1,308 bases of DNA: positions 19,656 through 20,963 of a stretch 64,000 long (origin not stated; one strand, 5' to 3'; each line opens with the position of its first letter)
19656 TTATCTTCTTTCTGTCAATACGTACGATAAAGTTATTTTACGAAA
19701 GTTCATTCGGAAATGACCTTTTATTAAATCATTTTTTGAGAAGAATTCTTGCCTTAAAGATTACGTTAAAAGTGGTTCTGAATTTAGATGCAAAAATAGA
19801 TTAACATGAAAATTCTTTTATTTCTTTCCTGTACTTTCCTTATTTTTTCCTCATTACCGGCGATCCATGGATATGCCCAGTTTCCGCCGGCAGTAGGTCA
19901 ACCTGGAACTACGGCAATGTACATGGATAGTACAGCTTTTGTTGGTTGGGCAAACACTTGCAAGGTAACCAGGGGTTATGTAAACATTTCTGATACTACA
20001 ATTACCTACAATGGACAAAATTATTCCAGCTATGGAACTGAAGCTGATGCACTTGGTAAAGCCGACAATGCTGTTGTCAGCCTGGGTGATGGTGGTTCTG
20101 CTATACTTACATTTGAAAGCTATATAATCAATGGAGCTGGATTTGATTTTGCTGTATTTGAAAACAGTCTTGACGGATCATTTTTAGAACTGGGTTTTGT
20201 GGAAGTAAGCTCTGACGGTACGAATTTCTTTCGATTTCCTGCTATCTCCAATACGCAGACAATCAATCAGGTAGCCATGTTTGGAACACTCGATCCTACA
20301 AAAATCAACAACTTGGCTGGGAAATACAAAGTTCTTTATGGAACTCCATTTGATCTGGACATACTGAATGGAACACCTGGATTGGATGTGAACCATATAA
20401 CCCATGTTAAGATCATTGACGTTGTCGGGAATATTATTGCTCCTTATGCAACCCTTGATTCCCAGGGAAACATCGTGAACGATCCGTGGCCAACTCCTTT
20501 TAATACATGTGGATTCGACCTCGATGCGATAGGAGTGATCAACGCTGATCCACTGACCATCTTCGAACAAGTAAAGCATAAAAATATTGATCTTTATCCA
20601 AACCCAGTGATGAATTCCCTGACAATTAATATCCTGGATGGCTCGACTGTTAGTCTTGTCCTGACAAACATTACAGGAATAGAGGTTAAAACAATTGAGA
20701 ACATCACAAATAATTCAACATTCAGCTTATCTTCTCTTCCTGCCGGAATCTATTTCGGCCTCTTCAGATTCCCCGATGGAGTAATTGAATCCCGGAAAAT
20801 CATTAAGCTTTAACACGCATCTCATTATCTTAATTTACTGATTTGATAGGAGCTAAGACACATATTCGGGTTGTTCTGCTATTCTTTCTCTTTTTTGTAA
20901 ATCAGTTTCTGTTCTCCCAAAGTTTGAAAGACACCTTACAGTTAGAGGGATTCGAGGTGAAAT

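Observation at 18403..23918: TonB-dependent receptor operon whose partner surface proteins are T9SS cargo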

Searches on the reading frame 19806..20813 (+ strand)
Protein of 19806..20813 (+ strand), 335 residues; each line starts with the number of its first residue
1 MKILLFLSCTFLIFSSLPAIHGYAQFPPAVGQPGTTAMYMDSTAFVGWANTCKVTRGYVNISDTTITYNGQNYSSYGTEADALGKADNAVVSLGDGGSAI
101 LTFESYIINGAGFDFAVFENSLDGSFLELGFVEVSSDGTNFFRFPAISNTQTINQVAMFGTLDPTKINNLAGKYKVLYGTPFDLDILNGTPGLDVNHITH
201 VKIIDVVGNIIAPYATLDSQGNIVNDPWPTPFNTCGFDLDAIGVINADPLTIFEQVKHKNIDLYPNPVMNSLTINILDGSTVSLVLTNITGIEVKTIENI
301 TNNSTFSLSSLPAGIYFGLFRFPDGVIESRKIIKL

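Call 3: search_protein_families(library=pfam, proteins=[window:19806-20813:+], max_evalue=0.1)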
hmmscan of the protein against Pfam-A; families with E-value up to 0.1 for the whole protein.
window:19806-20813:+ (335 aa): 1 family
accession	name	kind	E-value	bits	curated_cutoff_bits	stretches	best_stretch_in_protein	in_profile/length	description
PF18962.6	Por_Secre_tail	-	3.8e-09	37.1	27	1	263-317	1-59/75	Secretion system C-terminal sorting domain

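Call 4: search_protein_families(library=ncbifam, proteins=[window:19806-20813:+], max_evalue=0.1)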
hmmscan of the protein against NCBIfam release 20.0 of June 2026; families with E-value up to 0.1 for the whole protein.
window:19806-20813:+ (335 aa): 3 families
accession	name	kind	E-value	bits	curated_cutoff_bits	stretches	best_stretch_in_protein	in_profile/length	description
TIGR04183.1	Por_Secre_tail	domain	3.6e-09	36.5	23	1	263-334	1-71/72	T9SS type A sorting domain-containing protein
NF038113.1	T9SSA_dep_M36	equivalog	0.00064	18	885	1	254-317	786-852/869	T9SS-dependent M36 family metallopeptidase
NF033170.0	lipo_LIC13355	subfamily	0.015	14.5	120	1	94-168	97-183/273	LIC_13355 family lipoprotein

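Call 7: search_solved_structures(query=window:19806-20813:+, max_evalue=1)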
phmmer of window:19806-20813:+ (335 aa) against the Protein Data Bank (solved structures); distinct sequences matched with E-value up to 1: 3.
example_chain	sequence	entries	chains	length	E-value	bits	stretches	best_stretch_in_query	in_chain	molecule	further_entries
8glj_D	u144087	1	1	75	0.035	16.2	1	263-334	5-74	Por secretion system C-terminal sorting domain-containing protein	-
7r21_I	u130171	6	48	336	0.38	12.8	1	32-101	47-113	Cas7a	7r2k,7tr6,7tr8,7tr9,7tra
4reg_A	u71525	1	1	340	0.39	12.8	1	32-101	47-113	Uncharacterized protein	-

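Call 13: find_homologous_proteins(query=window:19806-20813:+)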
Query window:19806-20813:+ (335 aa): 7988 proteins with E <= 0.001 among 8000 candidates; the best 120 are listed.
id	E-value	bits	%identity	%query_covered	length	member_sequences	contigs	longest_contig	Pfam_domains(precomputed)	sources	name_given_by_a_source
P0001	1.9e-219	745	100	100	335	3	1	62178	PF18962.8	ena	-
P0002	3.0e-159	547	73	100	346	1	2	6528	PF18962.8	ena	-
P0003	1.4e-153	529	72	100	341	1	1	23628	PF18962.8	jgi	jgi:hypothetical protein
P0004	2.1e-141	489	72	93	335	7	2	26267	PF18962.8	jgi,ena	-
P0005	8.6e-140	483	66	100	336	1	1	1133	PF18962.8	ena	-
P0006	2.7e-137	475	67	97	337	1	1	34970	-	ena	-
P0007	3.7e-133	462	61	100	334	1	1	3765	-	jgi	jgi:hypothetical protein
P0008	3.6e-131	455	62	100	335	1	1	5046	PF18962.8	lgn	-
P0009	4.2e-130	452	63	100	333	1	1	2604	PF18962.8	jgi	jgi:hypothetical protein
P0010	1.7e-129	450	61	99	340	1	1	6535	PF18962.8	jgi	jgi:hypothetical protein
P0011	6.8e-129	448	64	94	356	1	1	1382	PF18962.8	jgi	jgi:hypothetical protein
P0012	1.7e-128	446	64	94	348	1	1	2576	PF18962.8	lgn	-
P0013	1.6e-123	430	62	94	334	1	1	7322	PF18962.8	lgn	-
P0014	1.2e-122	427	59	100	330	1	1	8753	PF18962.8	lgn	-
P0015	3.4e-122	426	60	100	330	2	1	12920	PF18962.8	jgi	-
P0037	2.0e-113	397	58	100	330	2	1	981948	PF18962.8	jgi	jgi:hypothetical protein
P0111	4.4e-98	346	50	100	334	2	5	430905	PF18962.8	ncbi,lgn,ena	-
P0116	1.5e-97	345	51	100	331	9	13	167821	PF18962.8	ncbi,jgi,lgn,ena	-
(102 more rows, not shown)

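Call 14: find_encoding_contigs(protein=P0037, flank=8000, max_places=2)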
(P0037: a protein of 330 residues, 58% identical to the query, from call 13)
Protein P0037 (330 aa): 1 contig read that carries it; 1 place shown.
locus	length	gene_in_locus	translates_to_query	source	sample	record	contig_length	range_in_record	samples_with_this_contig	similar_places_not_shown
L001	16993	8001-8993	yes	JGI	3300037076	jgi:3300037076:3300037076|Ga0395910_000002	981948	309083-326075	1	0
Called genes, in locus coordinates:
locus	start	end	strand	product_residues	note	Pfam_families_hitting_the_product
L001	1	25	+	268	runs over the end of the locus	PF00106:adh_short, PF08659:KR, PF13561:adh_short_C2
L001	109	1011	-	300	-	PF02899:Phage_int_SAM_1, PF00589:Phage_integrase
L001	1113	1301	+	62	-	PF00471:Ribosomal_L33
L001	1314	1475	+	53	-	PF14128:DUF4295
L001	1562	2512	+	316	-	PF02881:SRP54_N, PF13401:AAA_22 (faint), PF00448:SRP54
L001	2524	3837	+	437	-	PF00919:UPF0004, PF04055:Radical_SAM, PF18693:TRAM_2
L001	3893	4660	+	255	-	-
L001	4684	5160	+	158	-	PF03061:4HBT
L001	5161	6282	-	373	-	PF00144:Beta-lactamase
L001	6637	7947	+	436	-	PF18962:Por_Secre_tail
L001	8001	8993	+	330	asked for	PF18962:Por_Secre_tail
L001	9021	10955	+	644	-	PF07715:Plug, PF00593:TonB_dep_Rec_b-barrel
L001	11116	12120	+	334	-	PF16819:DUF5074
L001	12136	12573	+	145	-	PF02566:OsmC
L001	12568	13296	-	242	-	PF00293:NUDIX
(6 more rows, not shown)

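Call 15: find_encoding_contigs(protein=P0111, flank=8000, max_places=2)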
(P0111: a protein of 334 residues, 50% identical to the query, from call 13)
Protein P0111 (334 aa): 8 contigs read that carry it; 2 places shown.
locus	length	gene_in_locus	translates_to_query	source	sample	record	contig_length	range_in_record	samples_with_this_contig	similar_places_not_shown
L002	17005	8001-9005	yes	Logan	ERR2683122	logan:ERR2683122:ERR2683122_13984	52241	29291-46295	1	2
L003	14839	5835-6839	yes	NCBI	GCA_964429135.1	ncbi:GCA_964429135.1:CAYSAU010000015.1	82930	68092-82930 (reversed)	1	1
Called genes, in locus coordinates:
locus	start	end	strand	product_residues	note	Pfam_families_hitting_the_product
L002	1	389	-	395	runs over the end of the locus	PF00202:Aminotran_3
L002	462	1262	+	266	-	PF00106:adh_short, PF08659:KR, PF13561:adh_short_C2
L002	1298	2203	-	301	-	PF02899:Phage_int_SAM_1, PF13495:Phage_int_SAM_4 (weak), PF00589:Phage_integrase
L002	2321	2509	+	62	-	PF00471:Ribosomal_L33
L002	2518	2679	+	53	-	PF14128:DUF4295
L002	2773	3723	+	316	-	PF02881:SRP54_N, PF00448:SRP54, PF13604:AAA_30 (weak)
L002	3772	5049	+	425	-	PF00919:UPF0004, PF04055:Radical_SAM, PF18693:TRAM_2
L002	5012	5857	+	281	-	-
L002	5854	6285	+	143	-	PF03061:4HBT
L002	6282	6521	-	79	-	-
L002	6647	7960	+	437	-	PF18962:Por_Secre_tail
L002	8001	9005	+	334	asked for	PF18962:Por_Secre_tail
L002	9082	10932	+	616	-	PF07715:Plug, PF00593:TonB_dep_Rec_b-barrel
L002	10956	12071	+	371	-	PF16819:DUF5074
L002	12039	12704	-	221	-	PF00293:NUDIX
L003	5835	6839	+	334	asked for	PF18962:Por_Secre_tail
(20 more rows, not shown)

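Call 16: find_encoding_contigs(protein=P0116, flank=8000, max_places=2)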
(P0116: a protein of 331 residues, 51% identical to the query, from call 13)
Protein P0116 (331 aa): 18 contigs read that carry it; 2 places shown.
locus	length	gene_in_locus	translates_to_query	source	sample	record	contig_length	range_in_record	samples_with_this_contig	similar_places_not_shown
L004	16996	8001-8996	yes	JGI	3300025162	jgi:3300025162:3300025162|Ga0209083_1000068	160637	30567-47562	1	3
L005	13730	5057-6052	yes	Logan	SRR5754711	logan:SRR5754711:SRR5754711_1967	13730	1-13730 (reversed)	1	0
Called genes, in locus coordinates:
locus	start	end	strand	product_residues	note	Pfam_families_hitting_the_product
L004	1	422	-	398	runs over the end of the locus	PF00202:Aminotran_3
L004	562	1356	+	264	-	PF00106:adh_short, PF08659:KR, PF13561:adh_short_C2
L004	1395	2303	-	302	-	PF02899:Phage_int_SAM_1, PF13495:Phage_int_SAM_4 (weak), PF00589:Phage_integrase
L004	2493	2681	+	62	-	PF00471:Ribosomal_L33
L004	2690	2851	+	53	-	PF14128:DUF4295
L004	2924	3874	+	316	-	PF02881:SRP54_N, PF00448:SRP54, PF13604:AAA_30 (weak)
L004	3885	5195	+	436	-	PF00919:UPF0004, PF04055:Radical_SAM, PF18693:TRAM_2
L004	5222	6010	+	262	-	PF07661:MORN_2 (faint)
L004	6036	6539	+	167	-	PF03061:4HBT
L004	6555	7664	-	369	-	PF00144:Beta-lactamase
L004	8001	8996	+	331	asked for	PF18962:Por_Secre_tail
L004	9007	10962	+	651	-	PF07715:Plug, PF00593:TonB_dep_Rec_b-barrel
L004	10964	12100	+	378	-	PF16819:DUF5074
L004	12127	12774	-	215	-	PF00293:NUDIX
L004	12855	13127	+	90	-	PF02617:ClpS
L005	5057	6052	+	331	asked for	PF18962:Por_Secre_tail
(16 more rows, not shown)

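Call 19: find_related_loci(query=A1, collection=genome_contigs, flank=8000)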
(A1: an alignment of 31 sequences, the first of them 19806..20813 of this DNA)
Query A1 (335 aa) in genome_contigs; peptide patterns used: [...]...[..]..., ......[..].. (x = any residue, [..] = any of these).
600 stretches matched a pattern (row limit reached: there are more); 549 encode a relative of the query (tblastn E <= 1e-3); the best 80 are kept; 80 distinct loci.
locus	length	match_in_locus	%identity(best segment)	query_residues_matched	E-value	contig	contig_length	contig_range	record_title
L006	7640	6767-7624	61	1-291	3e-114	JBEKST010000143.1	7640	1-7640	MAG: Bacteroidales bacterium isolate SPRUCE 540 SPRUCE_540_143, whole genome shotgun sequence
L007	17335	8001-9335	53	24-335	2e-102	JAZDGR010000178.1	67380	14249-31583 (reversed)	MAG: bacterium isolate MEGAHIT-group-0.275 k141_14792329, whole genome shotgun sequence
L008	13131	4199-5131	54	23-334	4e-102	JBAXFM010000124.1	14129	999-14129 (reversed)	MAG: Bacteroidota bacterium isolate ELA271 MAG271_124, whole genome shotgun sequence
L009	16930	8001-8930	54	24-334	2e-101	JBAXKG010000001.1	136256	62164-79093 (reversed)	MAG: Bacteroidota bacterium isolate ELA395 MAG395_1, whole genome shotgun sequence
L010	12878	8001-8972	50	11-334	2e-98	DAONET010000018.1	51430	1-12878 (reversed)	MAG TPA_asm: Bacteroidales bacterium isolate AMR_MDS_3862 NODE_577_length_51430_cov_14.619718, whole genome shotgun sequ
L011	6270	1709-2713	48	1-334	8e-98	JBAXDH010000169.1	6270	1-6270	MAG: bacterium isolate ELA214 MAG214_169, whole genome shotgun sequence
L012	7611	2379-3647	52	20-335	1e-96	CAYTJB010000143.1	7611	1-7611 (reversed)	MAG TPA_asm: uncultured Bacteroides sp. isolate binchicken_co113_57 genome assembly, contig: NODE_11773_length_7611_cov_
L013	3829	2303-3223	52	1-317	5e-96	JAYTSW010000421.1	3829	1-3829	MAG: Sphingobacteriaceae bacterium isolate GFS_5278 GFS_5278_420, whole genome shotgun sequence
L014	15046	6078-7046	49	2-334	2e-94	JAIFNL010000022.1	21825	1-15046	MAG: Bacteroidetes bacterium isolate bin_9 scaffold_2006, whole genome shotgun sequence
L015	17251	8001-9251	49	11-334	9e-94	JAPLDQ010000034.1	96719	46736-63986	MAG: Bacteroidetes bacterium isolate LacPavin_0920_WC57_MAG_34_20 LacPavin_0920_WC57_scaffold_953890, whole genome shotg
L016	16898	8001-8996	51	1-333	1e-97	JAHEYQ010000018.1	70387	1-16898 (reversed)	MAG: Bacteroidales bacterium isolate nzgw131 NODE_231_length_70388_cov_4.559452, whole genome shotgun sequence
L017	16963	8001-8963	49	3-334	8e-94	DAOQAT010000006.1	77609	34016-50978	MAG TPA_asm: Bacteroidales bacterium isolate AMR_MDS_1255 NODE_203_length_77609_cov_6.265157, whole genome shotgun seque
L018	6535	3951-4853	50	5-315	2e-93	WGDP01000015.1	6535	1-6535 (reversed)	MAG: Bacteroidales bacterium isolate S145_9 k151_105696, whole genome shotgun sequence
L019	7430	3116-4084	49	1-334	3e-92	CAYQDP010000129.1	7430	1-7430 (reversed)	MAG TPA_asm: uncultured Flavobacteriaceae bacterium isolate binchicken_co197_250 genome assembly, contig: NODE_19653_len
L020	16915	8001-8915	53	6-317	3e-92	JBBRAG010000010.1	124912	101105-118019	MAG: Bacteroidia bacterium isolate Co_metawrap_2282 Cmw_2282_k141_22692346_length_124912_cov_10.9997, whole genome shotg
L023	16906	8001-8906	53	12-316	2e-91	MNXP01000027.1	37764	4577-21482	MAG: Bacteroidetes bacterium CG2_30_33_31 cg2_3.0_scaffold_632_c, whole genome shotgun sequence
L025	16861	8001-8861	52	26-316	2e-90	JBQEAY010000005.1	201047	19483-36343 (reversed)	MAG: Aequorivita sp. isolate AOP42_E1_surf _bin _20 AOP42_E1_surf.bin.20_5, whole genome shotgun sequence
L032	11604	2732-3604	55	24-317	7e-88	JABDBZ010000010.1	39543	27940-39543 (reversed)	MAG: Bacteroidetes bacterium isolate BWOrgHeat_Nextera84_MAG1 3300020790.a:Ga0206968_10022, whole genome shotgun sequenc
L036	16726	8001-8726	58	6-247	4e-87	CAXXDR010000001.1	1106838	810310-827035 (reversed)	MAG: Bacteroidales bacterium isolate 880eb77f-9e96-4161-ad76-3daa2caaf06e genome assembly, contig: contig_1, whole genom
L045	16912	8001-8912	50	7-317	5e-86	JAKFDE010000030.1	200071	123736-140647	MAG: Bacteroidia bacterium isolate LC039 contig-124_39, whole genome shotgun sequence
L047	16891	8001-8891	51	10-317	5e-86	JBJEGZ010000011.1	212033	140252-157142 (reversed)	MAG: Candidatus Limimorpha sp. isolate PUNG01_bin.028 NODE_17_length_212033_cov_11.292762, whole genome shotgun sequence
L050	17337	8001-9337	49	24-334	2e-85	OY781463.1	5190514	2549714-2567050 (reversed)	MAG: Bacteroidales bacterium isolate 1213159b-2f29-4165-836d-87c69f3987a4 genome assembly, chromosome: 1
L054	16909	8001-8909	48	23-334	4e-85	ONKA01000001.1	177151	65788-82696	uncultured Bacteroidales bacterium isolate RUG382 genome assembly, contig: scaffold_6, whole genome shotgun sequence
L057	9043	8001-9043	55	1-317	9e-85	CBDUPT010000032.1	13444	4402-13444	MAG TPA_asm: uncultured Flavobacteriales bacterium isolate SRR22808126_concoct_132 genome assembly, contig: ERZ25043457.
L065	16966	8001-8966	49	4-334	2e-84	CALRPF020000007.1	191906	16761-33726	MAG: Chitinophaga pinensis isolate JJ-KV8A6-267-2-mx-bin613 genome assembly, contig: JJ-KV8A6-267-C7, whole genome shotg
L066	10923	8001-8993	49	2-334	2e-83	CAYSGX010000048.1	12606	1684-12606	MAG TPA_asm: uncultured Chitinophagaceae bacterium isolate SRP344714_co1_127 genome assembly, contig: NODE_9103_length_1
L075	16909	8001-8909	48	11-317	2e-82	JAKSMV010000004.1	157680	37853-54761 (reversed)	MAG: Bacteroidales bacterium isolate Horse_feces134 MAG134_4, whole genome shotgun sequence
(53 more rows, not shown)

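Call 23: search_solved_structures(query=A1, max_evalue=10, show_alignments=2)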
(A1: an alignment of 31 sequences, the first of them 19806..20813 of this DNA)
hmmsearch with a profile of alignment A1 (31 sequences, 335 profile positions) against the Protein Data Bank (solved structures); distinct sequences matched with E-value up to 10: 10.
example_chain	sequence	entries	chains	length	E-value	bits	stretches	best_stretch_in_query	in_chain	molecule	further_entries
5jvk_A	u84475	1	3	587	2.9e-07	32.8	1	244-334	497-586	Uncharacterized protein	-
8glk_D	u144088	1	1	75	6.7e-07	31.6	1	261-333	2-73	Endonuclease I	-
7pzj_A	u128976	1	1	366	1.6e-06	30.3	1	256-324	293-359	Lipase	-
8glj_D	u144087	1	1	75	3.9e-06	29.1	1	262-335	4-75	Por secretion system C-terminal sorting domain-containing protein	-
5uyt_A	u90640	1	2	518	1.1e-05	27.6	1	258-334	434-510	Ice-binding protein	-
9whd_A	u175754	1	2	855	0.0013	20.8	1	253-330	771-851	GH167 glycoside hydrolase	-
8h97_A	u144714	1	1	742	0.0053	18.8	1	256-326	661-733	Beta-agarase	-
8qb1_A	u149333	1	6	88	0.063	15.3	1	262-335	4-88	Mirolase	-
6jlu_G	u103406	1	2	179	0.068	15.1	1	15-86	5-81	Psb31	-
4r9n_A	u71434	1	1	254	0.15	14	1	180-222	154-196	Lmo0547 protein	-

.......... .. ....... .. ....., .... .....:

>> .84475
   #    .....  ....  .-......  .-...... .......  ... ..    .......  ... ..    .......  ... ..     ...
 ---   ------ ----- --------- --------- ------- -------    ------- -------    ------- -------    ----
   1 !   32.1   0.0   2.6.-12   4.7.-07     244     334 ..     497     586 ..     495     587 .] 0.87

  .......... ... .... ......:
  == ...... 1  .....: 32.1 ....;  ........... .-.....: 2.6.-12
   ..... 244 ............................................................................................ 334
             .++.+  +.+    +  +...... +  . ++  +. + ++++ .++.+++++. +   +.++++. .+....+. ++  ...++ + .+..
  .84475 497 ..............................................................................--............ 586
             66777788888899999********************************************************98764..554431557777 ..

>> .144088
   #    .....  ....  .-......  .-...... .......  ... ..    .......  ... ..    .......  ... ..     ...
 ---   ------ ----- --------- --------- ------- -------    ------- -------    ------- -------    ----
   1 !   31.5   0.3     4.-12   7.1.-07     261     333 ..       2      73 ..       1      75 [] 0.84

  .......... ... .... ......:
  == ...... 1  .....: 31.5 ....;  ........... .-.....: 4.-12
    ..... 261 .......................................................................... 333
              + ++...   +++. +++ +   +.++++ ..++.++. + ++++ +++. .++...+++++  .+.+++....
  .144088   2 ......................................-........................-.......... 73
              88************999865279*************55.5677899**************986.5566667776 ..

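Call 25: predict_structure(alignment_id=A1)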
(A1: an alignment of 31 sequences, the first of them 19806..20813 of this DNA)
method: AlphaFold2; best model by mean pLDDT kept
length: 335 residues; sequences in the alignment: 31
mean_pLDDT: 64.2   pTM: 0.49
mean pLDDT of the five models: 64.2, 60.0, 57.2, 54.5, 54.4
residues with pLDDT >= 90: 47; 70-90: 104; 50-70: 68; < 50: 116
segments of 3 or more residues with pLDDT < 50: 21-47, 60-64, 66-68, 76-79, 81-89, 120-127, 148-178, 209-214, 226-235, 247-257
pLDDT, mean of each block of 10 residues (from residue 1): 85 77 37 29 40 63 47 49 44 68 80 67 49 88 67 36 44 45 83 90 68 49 47 51 51 42 80 86 91 91 91 89 87 83
secondary structure, 60 per line:
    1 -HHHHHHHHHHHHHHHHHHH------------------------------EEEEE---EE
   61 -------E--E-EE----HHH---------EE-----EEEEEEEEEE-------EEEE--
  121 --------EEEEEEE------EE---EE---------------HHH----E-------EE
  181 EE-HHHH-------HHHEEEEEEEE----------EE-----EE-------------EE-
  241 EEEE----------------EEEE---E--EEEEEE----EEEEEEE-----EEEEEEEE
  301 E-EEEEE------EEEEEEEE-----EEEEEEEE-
elements in order: H2-20 E51-55 E98-107 E115-118 E129-135 E179-182 H184-187 E198-205 E241-244 E261-264 E271-276 E281-287 E293-301 E303-307 E314-321 E327-334

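Call 45: search_protein_families(library=pfam, proteins=[L023:6953-7933:+, L057:7257-8258:+, L012:1644-2651:+, L014:5074-6054:+, L066:5780-6808:+, L047:7219-7980:+, L032:1522-2271:+, L045:11361-12143:+, L036:7992-9692:+, L065:9015-12572:+], max_evalue=0.001)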
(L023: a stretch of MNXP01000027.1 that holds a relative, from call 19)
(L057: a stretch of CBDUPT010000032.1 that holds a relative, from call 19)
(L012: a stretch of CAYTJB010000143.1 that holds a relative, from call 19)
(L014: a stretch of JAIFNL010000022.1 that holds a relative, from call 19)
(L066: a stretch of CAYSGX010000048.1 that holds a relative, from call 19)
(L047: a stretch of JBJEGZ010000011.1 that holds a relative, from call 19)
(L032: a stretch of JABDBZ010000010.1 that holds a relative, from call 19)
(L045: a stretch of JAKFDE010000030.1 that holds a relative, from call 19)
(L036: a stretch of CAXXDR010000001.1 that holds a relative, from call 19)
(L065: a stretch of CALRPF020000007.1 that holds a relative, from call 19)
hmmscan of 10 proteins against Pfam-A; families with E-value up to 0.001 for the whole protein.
L023:6953-7933:+ (326 aa): 2 families
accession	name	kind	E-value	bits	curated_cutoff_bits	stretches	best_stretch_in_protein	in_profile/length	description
PF14717.12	DUF4465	-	1.3e-53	182.5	25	1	60-235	2-176/176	Domain of unknown function (DUF4465)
PF18962.6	Por_Secre_tail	-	9.5e-11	42.3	27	1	254-325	1-75/75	Secretion system C-terminal sorting domain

L057:7257-8258:+ (333 aa): 2 families
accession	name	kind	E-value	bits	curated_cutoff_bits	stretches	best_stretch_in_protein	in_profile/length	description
PF14717.12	DUF4465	-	3.6e-49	167.9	25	1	79-248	5-176/176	Domain of unknown function (DUF4465)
PF18962.6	Por_Secre_tail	-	2e-14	54.1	27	1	267-332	2-71/75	Secretion system C-terminal sorting domain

L012:1644-2651:+ (335 aa): 2 families
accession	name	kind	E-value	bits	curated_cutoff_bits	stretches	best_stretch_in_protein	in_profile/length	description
PF14717.12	DUF4465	-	1.3e-54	185.7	25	1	70-245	5-176/176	Domain of unknown function (DUF4465)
PF18962.6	Por_Secre_tail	-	3.2e-16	59.8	27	1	263-333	1-74/75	Secretion system C-terminal sorting domain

L014:5074-6054:+ (326 aa): 2 families
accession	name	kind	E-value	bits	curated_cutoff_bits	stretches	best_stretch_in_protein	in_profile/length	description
PF14717.12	DUF4465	-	1.8e-52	178.7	25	1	149-319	2-176/176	Domain of unknown function (DUF4465)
PF16410.10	DUF5018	-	2.8e-11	43.3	38.2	1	22-109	127-215/352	Domain of unknown function (DUF5018)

L066:5780-6808:+ (342 aa): 3 families
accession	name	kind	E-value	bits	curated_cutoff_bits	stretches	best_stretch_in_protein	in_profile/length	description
PF14717.12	DUF4465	-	3e-46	158.4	25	1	70-249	3-176/176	Domain of unknown function (DUF4465)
PF18962.6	Por_Secre_tail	-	1.2e-11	45.2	27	1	270-337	1-71/75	Secretion system C-terminal sorting domain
PF11589.14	DUF3244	-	0.0003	21.2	25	1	275-331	27-86/96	Domain of unknown function (DUF3244)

L047:7219-7980:+ (253 aa): 2 families
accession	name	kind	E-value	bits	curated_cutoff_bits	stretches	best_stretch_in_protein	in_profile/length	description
PF18962.6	Por_Secre_tail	-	1.4e-11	45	27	1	178-252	1-75/75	Secretion system C-terminal sorting domain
PF14478.12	DUF4430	-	1.7e-07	32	23.8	1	80-139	11-68/72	Domain of unknown function (DUF4430)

L032:1522-2271:+ (249 aa): 1 family
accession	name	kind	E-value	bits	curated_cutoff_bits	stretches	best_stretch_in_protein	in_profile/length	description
PF18962.6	Por_Secre_tail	-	7.7e-15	55.4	27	1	172-247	1-74/75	Secretion system C-terminal sorting domain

L045:11361-12143:+ (260 aa): 1 family
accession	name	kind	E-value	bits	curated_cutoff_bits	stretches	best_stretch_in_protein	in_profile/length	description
PF01497.23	Peripla_BP_2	-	1.7e-21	77.2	27.5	1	20-219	1-206/235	Periplasmic binding protein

L036:7992-9692:+ (566 aa): 2 families
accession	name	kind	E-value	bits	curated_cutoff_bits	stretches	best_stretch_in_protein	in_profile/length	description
PF14717.12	DUF4465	-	8.7e-52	176.5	25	1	288-475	2-176/176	Domain of unknown function (DUF4465)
PF18962.6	Por_Secre_tail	-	4.6e-10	40.1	27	1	497-564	1-74/75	Secretion system C-terminal sorting domain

L065:9015-12572:+ (1185 aa): 1 family
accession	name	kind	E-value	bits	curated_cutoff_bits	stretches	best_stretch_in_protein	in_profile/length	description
PF00656.27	Peptidase_C14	-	2.2e-16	60.7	21.4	1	923-1175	5-225/233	Caspase domain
